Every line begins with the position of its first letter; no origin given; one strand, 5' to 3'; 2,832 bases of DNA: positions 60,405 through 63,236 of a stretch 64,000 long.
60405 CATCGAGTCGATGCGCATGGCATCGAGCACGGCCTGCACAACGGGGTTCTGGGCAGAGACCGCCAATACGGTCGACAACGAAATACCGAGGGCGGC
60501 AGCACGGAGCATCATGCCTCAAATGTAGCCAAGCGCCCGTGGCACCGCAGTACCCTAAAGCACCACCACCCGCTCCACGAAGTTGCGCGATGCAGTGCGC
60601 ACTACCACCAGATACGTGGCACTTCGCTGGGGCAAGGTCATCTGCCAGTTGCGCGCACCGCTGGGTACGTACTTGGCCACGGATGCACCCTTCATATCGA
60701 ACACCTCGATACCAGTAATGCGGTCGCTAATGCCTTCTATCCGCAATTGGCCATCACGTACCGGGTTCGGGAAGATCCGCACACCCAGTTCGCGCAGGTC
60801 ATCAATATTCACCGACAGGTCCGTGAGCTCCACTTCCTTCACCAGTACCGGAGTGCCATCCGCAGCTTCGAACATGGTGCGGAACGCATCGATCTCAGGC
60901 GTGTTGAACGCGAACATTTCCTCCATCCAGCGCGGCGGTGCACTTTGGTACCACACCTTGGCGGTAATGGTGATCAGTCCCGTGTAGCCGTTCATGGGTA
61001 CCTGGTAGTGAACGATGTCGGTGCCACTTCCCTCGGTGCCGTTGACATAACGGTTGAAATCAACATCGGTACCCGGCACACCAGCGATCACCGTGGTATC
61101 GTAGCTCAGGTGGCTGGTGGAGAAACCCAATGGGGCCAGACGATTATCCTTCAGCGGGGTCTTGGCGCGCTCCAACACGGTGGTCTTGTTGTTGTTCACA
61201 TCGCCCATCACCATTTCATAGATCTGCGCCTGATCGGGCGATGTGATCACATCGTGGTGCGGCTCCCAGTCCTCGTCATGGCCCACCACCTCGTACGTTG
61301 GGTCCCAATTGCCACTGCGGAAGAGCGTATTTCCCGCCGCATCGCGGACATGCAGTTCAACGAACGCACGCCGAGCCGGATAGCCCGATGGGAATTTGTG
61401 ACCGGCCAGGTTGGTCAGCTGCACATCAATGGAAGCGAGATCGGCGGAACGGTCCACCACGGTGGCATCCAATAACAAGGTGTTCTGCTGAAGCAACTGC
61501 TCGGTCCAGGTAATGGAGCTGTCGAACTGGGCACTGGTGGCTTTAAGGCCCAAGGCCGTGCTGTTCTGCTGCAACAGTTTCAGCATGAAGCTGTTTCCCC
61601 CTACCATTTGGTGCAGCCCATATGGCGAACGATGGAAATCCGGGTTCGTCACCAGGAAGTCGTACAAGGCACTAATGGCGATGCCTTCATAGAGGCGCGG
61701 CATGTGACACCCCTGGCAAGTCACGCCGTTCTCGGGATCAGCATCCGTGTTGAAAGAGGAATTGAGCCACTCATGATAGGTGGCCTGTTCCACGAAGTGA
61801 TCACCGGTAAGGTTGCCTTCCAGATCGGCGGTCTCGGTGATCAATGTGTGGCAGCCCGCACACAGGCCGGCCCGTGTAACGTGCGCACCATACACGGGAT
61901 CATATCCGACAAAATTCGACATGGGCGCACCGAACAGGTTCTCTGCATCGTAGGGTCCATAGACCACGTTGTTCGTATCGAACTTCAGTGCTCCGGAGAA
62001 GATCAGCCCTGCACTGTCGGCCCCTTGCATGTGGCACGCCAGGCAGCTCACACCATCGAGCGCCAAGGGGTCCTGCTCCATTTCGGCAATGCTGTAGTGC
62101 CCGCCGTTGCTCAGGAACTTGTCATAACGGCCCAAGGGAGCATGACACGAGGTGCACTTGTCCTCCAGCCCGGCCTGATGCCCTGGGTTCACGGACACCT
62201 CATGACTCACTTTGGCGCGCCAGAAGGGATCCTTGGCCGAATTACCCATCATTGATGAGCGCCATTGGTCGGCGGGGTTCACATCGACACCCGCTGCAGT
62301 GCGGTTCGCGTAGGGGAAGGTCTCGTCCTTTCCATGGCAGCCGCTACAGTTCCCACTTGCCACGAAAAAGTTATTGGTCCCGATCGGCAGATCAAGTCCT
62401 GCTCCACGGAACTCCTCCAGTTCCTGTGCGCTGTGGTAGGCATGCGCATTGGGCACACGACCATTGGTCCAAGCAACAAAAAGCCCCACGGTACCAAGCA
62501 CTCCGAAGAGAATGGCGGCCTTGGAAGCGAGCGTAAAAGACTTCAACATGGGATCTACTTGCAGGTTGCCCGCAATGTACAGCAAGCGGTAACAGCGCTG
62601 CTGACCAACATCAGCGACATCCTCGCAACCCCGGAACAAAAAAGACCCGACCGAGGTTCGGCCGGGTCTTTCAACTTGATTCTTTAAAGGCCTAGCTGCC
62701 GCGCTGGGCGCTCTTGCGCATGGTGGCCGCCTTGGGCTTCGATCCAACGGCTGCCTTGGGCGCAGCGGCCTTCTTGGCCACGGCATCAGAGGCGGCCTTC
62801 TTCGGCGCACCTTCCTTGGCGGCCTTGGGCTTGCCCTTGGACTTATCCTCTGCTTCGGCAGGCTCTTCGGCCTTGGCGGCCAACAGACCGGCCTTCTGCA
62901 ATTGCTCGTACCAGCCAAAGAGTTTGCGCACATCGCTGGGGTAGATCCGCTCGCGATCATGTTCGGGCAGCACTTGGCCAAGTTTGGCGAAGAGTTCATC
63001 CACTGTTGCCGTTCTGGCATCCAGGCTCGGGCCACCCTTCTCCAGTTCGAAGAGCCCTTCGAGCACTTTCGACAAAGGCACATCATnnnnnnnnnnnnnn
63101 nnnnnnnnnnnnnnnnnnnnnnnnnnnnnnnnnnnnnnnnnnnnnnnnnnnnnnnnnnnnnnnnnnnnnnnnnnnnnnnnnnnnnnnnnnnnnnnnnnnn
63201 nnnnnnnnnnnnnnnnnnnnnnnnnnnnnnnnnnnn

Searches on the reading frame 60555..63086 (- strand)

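Call 50: search_protein_families(library=pfam, proteins=[window:60555-63086:-], max_evalue=0.00001)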
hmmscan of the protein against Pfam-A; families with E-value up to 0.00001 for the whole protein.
window:60555-63086:- (843 aa): 2 families
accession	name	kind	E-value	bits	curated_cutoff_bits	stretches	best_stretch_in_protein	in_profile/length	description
PF14522.11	Cytochrome_C7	-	8.1e-07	29.2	24.8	0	304-413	9-66/67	Cytochrome c7 and related cytochrome c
PF22113.1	Mtrc-MtrF_II-IV_dom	-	3.2e-06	27.2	30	0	214-356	56-167/176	Outer membrane cytochrome MtrC/MtrF-like, domains II/IV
